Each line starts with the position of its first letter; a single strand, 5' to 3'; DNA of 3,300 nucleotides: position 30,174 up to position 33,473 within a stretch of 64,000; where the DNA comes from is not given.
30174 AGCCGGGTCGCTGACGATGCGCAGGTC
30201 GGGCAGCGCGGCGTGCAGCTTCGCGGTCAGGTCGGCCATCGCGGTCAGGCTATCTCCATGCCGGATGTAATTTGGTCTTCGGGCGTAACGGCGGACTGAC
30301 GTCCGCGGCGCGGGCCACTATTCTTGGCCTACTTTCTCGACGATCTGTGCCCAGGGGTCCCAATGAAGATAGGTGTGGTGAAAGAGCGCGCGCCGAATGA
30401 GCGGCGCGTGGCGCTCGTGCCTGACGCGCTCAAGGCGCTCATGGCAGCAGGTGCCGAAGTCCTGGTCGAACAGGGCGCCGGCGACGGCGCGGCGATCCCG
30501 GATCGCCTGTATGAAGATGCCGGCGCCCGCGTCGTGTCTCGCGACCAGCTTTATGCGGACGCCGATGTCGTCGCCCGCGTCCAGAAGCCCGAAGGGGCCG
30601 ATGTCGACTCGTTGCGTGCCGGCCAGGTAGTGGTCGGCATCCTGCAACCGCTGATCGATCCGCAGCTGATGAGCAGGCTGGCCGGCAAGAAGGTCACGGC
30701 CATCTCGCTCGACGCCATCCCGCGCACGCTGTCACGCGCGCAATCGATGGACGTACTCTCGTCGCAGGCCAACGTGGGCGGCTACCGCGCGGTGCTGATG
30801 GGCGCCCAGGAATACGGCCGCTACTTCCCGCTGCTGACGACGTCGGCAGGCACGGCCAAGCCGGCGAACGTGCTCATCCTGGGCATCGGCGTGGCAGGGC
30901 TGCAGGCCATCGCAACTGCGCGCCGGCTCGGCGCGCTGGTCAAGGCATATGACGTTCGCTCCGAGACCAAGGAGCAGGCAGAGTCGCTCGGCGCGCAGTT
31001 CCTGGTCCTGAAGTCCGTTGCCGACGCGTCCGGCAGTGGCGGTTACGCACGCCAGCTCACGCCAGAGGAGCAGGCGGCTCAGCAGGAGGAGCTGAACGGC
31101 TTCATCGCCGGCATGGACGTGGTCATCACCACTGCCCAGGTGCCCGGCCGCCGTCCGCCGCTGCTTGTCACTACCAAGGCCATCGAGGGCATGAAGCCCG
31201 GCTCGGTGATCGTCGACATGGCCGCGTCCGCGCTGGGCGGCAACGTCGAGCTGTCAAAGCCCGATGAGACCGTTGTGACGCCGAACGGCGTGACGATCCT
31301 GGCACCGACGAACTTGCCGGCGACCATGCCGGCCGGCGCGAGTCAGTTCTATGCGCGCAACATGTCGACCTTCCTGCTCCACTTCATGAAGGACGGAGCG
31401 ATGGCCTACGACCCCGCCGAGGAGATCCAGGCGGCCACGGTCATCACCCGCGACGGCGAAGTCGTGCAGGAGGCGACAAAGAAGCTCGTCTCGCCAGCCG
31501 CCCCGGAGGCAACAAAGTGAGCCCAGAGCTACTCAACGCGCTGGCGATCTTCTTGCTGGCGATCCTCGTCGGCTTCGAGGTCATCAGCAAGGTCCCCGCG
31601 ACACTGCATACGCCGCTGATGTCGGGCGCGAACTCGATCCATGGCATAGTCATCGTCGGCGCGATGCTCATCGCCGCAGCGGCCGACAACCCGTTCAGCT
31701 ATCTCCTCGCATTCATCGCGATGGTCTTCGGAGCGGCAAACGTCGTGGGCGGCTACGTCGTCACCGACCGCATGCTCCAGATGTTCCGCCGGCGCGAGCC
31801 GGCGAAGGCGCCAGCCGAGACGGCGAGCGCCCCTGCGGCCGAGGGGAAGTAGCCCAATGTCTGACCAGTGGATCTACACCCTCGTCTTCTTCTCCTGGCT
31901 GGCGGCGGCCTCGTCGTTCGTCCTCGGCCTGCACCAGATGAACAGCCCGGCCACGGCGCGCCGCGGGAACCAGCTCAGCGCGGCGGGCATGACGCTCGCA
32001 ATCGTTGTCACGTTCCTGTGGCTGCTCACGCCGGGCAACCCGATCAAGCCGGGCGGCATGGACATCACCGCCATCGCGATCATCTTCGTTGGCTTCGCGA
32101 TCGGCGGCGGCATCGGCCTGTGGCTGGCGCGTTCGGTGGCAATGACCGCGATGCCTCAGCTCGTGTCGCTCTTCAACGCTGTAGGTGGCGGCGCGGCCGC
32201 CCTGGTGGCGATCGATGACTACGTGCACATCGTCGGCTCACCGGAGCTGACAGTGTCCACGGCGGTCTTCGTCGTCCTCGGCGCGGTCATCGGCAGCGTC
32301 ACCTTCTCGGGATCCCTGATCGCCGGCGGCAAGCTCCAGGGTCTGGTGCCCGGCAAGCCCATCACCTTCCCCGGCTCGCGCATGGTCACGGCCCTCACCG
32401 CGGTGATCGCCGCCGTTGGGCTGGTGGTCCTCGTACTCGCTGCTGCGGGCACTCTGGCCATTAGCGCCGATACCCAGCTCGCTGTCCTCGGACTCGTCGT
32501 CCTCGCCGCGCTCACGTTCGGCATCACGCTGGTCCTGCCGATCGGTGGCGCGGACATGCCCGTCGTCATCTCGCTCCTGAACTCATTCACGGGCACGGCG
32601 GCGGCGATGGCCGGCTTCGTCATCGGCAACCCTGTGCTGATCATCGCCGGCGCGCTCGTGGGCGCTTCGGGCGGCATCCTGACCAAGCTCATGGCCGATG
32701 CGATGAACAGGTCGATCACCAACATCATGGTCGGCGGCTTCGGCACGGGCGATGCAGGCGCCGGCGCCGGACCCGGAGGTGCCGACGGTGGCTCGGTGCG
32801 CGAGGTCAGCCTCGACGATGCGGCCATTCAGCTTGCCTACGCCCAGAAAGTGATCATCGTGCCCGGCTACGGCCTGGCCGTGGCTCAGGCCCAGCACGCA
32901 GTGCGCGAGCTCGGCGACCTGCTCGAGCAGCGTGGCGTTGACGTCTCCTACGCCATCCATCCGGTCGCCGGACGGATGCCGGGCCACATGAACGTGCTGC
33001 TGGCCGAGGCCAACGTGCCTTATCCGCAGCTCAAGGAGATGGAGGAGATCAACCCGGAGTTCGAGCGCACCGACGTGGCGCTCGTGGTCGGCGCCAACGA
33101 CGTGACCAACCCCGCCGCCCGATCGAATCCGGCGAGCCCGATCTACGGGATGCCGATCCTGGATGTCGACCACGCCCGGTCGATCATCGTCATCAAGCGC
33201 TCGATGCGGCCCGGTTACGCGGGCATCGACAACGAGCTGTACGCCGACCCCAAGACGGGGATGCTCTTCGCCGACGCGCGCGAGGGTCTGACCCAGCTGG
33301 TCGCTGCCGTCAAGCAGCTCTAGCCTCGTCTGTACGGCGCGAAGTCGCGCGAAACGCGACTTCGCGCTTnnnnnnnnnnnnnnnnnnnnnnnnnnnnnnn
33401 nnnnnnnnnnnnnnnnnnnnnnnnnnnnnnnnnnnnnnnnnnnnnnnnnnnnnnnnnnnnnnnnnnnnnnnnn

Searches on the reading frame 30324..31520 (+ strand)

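Call 60: search_protein_families(library=pfam, proteins=[window:30324-31520:+], max_evalue=0.00001)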
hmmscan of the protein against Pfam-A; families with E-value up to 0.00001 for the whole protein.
window:30324-31520:+ (398 aa): 3 families
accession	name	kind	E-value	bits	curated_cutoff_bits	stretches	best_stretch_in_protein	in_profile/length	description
PF01262.27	AlaDh_PNT_C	-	5.4e-59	199.6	23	1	156-382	1-213/214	Alanine dehydrogenase/PNT, C-terminal domain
PF05222.21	AlaDh_PNT_N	-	2.9e-40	138.1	30.4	1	17-151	1-135/136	Alanine dehydrogenase/PNT, N-terminal domain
PF02826.25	2-Hacid_dh_C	-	8.6e-06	25.7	25.1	0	180-234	36-90/178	D-isomer specific 2-hydroxyacid dehydrogenase, NAD binding domain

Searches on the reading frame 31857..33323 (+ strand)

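Call 60: search_protein_families(library=pfam, proteins=[window:31857-33323:+], max_evalue=0.00001)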
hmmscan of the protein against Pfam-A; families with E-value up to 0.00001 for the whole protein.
window:31857-33323:+ (488 aa): 1 family
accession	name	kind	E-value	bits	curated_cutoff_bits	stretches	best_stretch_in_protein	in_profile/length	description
PF02233.22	PNTB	-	7.3e-178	592.6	31.7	1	13-483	4-455/456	NAD(P) transhydrogenase beta subunit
